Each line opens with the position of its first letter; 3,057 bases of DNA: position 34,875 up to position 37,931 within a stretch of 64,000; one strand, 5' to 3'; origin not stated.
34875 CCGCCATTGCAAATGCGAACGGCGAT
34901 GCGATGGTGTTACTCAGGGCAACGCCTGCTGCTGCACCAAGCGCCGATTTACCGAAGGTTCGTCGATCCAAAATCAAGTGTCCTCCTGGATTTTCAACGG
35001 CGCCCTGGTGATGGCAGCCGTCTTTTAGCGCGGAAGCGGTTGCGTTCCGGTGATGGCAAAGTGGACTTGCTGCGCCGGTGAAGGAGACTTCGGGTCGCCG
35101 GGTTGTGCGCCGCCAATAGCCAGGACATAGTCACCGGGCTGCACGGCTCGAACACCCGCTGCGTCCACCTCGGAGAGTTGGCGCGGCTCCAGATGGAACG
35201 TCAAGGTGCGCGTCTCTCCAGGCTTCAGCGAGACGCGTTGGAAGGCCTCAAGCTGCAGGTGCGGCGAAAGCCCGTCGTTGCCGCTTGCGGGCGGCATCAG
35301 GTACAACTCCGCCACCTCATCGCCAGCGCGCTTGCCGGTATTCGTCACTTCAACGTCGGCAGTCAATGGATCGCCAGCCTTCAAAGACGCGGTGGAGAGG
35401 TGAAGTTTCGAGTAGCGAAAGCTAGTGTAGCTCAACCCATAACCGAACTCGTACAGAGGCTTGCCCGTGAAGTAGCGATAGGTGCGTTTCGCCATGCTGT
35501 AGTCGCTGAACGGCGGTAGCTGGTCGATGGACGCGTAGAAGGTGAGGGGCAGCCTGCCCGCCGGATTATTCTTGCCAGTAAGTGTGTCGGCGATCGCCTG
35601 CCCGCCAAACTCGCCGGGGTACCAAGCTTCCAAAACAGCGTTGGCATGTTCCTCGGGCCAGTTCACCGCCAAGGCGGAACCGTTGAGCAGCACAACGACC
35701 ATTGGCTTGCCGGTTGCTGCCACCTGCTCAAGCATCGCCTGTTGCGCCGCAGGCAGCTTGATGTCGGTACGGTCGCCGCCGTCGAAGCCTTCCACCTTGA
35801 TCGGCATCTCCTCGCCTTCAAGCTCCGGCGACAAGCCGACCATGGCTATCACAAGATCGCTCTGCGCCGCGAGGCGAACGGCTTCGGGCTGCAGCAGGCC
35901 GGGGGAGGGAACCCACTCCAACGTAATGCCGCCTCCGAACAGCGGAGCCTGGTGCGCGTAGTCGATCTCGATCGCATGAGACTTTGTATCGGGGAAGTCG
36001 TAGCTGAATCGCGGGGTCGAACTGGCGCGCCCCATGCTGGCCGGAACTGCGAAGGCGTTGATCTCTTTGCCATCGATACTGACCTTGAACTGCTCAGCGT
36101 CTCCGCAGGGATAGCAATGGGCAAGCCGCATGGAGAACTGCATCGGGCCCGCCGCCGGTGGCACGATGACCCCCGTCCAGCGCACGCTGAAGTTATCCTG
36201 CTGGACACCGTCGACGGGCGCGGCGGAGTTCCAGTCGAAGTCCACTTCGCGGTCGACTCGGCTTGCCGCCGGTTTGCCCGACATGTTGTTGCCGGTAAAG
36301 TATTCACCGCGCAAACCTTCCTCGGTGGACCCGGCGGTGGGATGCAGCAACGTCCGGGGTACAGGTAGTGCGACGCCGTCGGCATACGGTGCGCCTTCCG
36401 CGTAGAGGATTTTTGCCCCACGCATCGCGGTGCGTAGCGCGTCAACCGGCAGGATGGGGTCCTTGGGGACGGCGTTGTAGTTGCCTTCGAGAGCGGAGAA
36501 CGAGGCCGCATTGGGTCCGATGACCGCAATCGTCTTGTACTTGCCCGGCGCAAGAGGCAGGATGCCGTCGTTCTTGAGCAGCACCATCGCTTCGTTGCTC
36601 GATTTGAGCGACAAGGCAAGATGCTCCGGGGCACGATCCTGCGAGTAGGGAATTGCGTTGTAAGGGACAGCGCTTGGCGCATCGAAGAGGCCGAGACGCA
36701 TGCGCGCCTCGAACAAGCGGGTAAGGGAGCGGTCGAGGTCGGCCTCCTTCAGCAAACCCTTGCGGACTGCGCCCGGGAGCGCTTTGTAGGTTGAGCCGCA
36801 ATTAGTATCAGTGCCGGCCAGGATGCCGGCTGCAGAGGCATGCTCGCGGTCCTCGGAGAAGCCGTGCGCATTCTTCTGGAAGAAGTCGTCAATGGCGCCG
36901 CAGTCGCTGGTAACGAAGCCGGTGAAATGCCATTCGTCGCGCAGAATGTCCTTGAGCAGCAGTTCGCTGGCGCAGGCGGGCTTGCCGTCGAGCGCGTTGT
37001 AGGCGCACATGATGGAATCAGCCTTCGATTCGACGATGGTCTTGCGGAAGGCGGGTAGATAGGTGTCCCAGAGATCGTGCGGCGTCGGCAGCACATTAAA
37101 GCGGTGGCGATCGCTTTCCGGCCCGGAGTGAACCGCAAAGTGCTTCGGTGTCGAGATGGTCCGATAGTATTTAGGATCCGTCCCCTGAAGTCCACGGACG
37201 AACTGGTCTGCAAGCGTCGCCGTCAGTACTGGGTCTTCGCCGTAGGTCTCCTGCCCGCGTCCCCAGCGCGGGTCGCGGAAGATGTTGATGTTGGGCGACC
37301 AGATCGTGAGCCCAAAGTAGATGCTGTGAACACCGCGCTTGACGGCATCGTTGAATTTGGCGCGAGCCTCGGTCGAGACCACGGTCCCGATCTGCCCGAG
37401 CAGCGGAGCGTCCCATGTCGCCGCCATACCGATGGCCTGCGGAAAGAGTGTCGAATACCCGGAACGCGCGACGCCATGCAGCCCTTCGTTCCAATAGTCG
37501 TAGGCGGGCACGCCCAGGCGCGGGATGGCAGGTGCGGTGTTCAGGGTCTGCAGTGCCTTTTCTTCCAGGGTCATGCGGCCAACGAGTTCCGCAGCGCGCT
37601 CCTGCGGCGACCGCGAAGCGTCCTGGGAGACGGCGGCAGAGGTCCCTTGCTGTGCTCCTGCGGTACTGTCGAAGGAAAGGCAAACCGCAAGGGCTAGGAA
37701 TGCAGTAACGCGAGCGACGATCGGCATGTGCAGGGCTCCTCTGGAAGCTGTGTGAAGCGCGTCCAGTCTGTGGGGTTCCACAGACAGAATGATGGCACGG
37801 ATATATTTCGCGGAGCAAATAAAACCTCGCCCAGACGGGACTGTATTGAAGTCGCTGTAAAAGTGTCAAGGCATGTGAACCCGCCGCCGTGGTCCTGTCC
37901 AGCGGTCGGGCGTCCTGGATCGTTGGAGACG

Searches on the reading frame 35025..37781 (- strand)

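Call 21: search_protein_families(library=pfam, proteins=[window:35025-37781:-], max_evalue=0.001)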
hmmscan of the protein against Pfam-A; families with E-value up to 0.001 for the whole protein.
window:35025-37781:- (918 aa): 4 families
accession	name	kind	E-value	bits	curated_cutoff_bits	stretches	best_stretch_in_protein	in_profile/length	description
PF01915.27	Glyco_hydro_3_C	-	5.9e-53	180.3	31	1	399-785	1-200/200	Glycosyl hydrolase family 3 C-terminal domain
PF00933.27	Glyco_hydro_3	-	1e-44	153.7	27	1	99-357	70-314/316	Glycosyl hydrolase family 3 N terminal domain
PF14310.12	Fn3-like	-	6.6e-15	55.4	25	1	822-891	1-69/71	Fibronectin type III-like domain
PF07691.17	PA14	-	2.6e-10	40.7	24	1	488-626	3-136/147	PA14 domain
